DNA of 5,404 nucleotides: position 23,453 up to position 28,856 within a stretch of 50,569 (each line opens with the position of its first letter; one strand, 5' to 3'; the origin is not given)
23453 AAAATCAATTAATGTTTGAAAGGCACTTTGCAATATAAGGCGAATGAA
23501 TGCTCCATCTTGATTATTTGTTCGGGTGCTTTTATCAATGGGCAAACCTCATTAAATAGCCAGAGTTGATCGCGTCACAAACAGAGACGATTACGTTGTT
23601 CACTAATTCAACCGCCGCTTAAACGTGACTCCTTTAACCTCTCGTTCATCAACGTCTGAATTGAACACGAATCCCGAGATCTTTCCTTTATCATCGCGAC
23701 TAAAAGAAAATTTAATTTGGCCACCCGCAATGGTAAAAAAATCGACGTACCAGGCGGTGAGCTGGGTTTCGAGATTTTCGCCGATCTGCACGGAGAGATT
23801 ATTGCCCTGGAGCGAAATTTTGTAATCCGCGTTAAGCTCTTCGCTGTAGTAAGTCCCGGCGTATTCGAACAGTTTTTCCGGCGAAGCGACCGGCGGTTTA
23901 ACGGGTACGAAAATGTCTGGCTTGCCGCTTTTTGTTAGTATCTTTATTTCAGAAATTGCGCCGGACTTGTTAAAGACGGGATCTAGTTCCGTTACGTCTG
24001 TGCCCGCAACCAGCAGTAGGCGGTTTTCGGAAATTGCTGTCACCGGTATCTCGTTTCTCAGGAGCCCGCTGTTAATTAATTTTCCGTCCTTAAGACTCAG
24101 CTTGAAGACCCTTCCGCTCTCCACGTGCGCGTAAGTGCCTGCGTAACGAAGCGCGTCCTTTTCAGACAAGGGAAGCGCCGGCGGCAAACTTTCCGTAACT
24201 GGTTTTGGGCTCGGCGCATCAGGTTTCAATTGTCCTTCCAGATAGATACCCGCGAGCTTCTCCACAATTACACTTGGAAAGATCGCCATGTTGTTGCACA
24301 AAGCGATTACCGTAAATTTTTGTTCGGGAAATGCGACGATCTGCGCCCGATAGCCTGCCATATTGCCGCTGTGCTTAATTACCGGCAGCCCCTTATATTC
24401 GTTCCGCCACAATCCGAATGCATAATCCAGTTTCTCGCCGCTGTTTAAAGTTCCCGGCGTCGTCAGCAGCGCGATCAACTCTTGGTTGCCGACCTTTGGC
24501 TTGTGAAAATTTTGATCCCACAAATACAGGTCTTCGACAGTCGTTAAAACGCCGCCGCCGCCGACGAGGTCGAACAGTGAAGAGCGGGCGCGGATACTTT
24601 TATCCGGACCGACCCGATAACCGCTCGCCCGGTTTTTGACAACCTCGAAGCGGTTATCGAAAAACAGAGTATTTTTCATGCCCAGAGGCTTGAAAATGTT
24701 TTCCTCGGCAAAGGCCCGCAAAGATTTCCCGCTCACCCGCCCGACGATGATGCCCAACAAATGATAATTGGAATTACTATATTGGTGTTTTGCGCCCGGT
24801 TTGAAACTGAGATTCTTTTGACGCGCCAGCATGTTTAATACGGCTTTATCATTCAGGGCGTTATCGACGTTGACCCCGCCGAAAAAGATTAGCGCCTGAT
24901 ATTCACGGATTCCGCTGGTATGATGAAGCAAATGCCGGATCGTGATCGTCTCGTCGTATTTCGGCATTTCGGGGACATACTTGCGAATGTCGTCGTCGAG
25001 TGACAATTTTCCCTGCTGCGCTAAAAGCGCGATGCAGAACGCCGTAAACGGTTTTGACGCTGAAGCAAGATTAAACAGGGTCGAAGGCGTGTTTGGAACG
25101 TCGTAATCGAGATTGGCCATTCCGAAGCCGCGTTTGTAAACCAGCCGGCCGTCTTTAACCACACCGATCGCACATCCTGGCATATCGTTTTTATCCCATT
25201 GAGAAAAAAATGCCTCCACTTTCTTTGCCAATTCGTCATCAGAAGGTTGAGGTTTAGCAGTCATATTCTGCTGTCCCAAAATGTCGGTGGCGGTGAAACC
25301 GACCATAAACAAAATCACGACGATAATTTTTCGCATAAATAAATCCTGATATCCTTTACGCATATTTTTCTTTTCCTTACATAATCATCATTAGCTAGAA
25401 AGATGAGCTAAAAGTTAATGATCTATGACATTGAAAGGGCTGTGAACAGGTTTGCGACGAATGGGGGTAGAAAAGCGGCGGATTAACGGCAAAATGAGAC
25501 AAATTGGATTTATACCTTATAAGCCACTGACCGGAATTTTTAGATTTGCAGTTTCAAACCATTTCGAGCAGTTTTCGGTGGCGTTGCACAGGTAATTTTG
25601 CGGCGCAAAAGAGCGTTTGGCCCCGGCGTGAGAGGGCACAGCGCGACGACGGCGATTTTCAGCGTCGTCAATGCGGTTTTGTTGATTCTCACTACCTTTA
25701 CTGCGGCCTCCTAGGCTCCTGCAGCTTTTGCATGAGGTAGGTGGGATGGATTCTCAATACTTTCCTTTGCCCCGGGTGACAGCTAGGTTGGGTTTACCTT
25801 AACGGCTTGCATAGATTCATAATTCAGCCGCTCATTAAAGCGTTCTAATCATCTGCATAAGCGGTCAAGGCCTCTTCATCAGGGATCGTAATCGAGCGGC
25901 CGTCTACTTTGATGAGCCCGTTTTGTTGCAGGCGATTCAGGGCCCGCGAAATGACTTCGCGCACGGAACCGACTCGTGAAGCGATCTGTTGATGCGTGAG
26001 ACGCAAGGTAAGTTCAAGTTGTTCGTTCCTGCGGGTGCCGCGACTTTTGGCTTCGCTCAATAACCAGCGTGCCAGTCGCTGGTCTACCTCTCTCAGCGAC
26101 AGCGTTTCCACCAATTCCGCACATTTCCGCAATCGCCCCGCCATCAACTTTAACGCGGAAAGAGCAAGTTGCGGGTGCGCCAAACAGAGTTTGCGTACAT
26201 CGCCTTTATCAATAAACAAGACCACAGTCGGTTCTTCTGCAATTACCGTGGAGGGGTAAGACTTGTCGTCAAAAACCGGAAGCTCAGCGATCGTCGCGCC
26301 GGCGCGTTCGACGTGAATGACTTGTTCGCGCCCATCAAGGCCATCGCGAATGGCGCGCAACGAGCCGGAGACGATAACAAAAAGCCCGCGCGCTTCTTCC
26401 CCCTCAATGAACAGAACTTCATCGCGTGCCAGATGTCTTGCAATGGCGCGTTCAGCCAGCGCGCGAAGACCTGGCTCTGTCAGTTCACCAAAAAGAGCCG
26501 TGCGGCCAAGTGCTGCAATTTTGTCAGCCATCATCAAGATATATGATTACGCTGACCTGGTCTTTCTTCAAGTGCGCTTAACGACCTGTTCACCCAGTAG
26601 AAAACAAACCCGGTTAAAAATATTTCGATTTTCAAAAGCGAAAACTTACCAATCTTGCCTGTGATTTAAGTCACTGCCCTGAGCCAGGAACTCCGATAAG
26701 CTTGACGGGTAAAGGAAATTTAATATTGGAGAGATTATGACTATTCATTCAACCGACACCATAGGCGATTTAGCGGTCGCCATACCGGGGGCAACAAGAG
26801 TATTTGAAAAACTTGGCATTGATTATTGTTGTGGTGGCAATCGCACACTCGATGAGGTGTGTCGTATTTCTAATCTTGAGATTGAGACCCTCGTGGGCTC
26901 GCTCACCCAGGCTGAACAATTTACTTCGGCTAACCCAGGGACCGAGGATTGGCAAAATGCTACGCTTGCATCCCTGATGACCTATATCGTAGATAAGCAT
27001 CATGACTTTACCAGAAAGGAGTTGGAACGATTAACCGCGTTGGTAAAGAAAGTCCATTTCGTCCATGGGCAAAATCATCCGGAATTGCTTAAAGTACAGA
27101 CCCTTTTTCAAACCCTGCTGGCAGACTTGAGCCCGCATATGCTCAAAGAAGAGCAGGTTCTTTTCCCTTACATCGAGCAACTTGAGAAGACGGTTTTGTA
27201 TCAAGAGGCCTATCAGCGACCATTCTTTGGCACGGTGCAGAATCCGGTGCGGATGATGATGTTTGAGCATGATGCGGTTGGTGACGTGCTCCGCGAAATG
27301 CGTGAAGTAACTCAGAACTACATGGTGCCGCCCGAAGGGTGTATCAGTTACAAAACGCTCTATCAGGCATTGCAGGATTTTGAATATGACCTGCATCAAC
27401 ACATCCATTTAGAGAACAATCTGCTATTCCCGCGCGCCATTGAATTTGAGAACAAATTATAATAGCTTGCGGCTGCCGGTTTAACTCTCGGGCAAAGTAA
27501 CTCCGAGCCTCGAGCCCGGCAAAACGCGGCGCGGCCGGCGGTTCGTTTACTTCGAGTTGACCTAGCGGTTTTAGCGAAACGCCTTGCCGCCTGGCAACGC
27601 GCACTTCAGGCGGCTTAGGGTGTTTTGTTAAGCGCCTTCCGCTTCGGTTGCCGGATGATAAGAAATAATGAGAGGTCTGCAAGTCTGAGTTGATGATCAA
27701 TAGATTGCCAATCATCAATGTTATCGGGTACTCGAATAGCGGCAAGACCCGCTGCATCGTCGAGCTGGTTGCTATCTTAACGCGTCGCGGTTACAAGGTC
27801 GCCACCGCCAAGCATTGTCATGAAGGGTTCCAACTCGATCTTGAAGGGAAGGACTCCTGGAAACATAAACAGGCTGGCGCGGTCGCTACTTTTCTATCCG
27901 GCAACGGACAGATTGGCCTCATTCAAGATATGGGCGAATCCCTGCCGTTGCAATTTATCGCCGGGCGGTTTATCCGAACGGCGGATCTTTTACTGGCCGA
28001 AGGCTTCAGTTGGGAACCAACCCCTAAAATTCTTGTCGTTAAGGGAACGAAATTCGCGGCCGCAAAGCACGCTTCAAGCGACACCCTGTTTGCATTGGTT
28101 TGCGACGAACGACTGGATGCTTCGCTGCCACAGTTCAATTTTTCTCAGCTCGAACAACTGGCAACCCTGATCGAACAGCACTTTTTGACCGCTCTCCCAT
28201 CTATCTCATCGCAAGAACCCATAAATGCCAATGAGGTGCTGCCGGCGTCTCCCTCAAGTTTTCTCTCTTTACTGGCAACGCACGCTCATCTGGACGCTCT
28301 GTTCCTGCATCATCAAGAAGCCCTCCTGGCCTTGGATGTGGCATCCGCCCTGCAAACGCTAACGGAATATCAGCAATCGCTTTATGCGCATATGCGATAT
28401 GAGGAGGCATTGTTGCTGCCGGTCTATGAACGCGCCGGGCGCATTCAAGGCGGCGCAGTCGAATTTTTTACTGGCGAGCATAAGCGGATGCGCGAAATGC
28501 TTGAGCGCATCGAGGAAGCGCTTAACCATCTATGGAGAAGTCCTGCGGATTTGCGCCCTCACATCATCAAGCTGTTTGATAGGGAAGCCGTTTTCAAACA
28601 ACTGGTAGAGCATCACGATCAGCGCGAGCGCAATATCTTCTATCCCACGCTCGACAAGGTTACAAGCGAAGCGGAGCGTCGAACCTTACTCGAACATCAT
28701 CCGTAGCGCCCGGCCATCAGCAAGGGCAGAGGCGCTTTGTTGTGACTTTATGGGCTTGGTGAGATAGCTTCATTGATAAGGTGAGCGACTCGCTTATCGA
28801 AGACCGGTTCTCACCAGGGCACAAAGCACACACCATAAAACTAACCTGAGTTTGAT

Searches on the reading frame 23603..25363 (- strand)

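Call 19: search_protein_families(library=pfam, proteins=[window:23603-25363:-])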
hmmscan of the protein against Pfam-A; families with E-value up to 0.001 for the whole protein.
window:23603-25363:- (586 aa): 2 families
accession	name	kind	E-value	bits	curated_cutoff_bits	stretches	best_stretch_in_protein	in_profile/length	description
PF00144.29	Beta-lactamase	-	3.4e-65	220.8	27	1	55-359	8-311/329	Beta-lactamase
PF11954.13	DUF3471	-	7.9e-11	42.7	29.3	1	493-573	7-96/103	Domain of unknown function (DUF3471)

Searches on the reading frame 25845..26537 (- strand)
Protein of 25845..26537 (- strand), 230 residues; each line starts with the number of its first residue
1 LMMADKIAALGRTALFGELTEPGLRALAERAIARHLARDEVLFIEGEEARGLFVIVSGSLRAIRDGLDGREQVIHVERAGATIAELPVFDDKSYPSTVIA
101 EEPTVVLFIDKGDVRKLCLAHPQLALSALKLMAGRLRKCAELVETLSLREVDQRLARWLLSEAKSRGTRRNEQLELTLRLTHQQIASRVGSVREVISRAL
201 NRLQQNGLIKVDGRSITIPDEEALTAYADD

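Call 19: search_protein_families(library=pfam, proteins=[window:25845-26537:-])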
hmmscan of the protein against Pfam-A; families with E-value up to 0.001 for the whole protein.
window:25845-26537:- (230 aa): 3 families
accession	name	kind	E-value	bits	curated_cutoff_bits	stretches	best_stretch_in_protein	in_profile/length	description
PF00027.35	cNMP_binding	-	7.5e-21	74.4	27.5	1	34-120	2-88/89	Cyclic nucleotide-binding domain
PF13545.12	HTH_Crp_2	-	3.8e-20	72.1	27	1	153-226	1-69/70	Crp-like helix-turn-helix domain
PF00325.26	Crp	-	9.2e-08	32.1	21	1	178-209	1-32/32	Bacterial regulatory proteins, crp family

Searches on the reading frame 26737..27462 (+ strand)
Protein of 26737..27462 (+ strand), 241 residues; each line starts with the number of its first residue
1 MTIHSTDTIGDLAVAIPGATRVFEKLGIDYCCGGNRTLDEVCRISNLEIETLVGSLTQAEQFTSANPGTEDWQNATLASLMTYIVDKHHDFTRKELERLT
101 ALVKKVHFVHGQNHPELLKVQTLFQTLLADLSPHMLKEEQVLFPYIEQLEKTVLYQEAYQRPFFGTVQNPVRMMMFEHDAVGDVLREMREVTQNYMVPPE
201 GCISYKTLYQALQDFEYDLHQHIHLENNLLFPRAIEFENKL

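Call 6: search_protein_families(library=ncbifam, proteins=[window:26737-27462:+])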
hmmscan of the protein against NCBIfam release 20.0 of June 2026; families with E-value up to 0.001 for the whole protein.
window:26737-27462:+ (241 aa): 4 families
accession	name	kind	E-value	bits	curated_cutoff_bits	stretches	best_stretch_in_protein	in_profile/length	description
TIGR03652.1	FeS_repair_RIC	equivalog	1.5e-73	247.2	204.7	1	9-234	1-216/216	iron-sulfur cluster repair di-iron protein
NF008221.0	PRK10992.1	equivalog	1.2e-54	185.2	254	1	7-236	6-218/220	iron-sulfur cluster repair protein YtfE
NF009777.0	PRK13276.1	equivalog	2.9e-41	141.8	259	1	3-232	2-221/224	iron-sulfur cluster repair di-iron protein ScdA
NF041614.1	FeSrepair_DnrN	equivalog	3.8e-25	89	300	1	72-235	7-155/157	iron-sulfur cluster repair protein DnrN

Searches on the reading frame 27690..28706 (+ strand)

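Call 6: search_protein_families(library=ncbifam, proteins=[window:27690-28706:+])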
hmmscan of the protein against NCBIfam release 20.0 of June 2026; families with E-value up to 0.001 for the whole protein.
window:27690-28706:+ (338 aa): 14 families
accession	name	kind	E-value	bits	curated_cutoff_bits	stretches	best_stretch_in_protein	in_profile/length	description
NF011056.0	PRK14489.1-1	equivalog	1.4e-33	116.5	379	1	4-167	201-356/363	bifunctional molybdenum cofactor guanylyltransferase MobA/molybdopterin-guanine dinucleotide biosynthesis adaptor protein MobB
TIGR00176.1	mobB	equivalog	4.7e-31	107.9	76.2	1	8-163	1-154/155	molybdopterin-guanine dinucleotide biosynthesis protein B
NF011060.0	PRK14491.1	equivalog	2.4e-23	82.5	532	1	5-197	10-205/598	bifunctional molybdopterin-guanine dinucleotide biosynthesis adaptor protein MobB/molybdopterin molybdotransferase MoeA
NF011059.0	PRK14490.1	equivalog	5.3e-22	78.5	354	1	9-168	14-175/374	bifunctional molybdenum cofactor guanylyltransferase MobA/molybdopterin-guanine dinucleotide biosynthesis adaptor protein MobB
NF008021.0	PRK10751.1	equivalog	5.5e-21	75.4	204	1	4-164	4-168/174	molybdopterin-guanine dinucleotide biosynthesis protein MobB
NF011066.0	PRK14495.1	equivalog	5.1e-19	68.6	596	1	8-161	3-156/452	putative molybdopterin-guanine dinucleotide biosynthesis protein MobB/unknown domain fusion protein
NF011063.0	PRK14494.1-2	equivalog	6.9e-13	48.8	258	1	8-111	3-103/227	putative molybdopterin-guanine dinucleotide biosynthesis protein MobB/FeS domain-containing protein protein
NF011057.0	PRK14489.1-2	subfamily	1.6e-12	47.4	541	1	8-118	204-316/363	bifunctional molybdenum cofactor guanylyltransferase MobA/molybdopterin-guanine dinucleotide biosynthesis adaptor protein MobB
NF011062.0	PRK14494.1-1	equivalog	4.1e-10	39.6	323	1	8-121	3-112/231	putative molybdopterin-guanine dinucleotide biosynthesis protein MobB/FeS domain-containing protein protein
NF011065.0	PRK14494.1-4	equivalog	1.7e-09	37.4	287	1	9-166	13-162/244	putative molybdopterin-guanine dinucleotide biosynthesis protein MobB/FeS domain-containing protein protein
NF011064.0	PRK14494.1-3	equivalog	1.5e-08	34.4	418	1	9-118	4-106/244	putative molybdopterin-guanine dinucleotide biosynthesis protein MobB/FeS domain-containing protein protein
NF011061.0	PRK14493.1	equivalog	1.5e-06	27.9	215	1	8-121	3-111/274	molybdopterin synthase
TIGR03652.1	FeS_repair_RIC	equivalog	0.00035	20.4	204.7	0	264-330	80-146/216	iron-sulfur cluster repair di-iron protein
NF008221.0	PRK10992.1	equivalog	0.00097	18.7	254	0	222-319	117-214/220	iron-sulfur cluster repair protein YtfE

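Call 94: search_protein_families(library=pfam, proteins=[window:27690-28706:+], max_evalue=0.01)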
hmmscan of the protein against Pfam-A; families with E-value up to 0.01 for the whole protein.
window:27690-28706:+ (338 aa): 3 families
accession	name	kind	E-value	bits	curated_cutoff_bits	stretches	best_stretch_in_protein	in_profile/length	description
PF03205.20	MobB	-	4.9e-33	114.3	26.6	1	8-139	1-133/133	Molybdopterin guanine dinucleotide synthesis protein B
PF01814.28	Hemerythrin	-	2e-08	35.2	25.3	1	195-321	7-127/127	Hemerythrin HHE cation binding domain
PF01656.29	CbiA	-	0.001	19.5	25.4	1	10-314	3-101/125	CobQ/CobB/MinD/ParA nucleotide binding domain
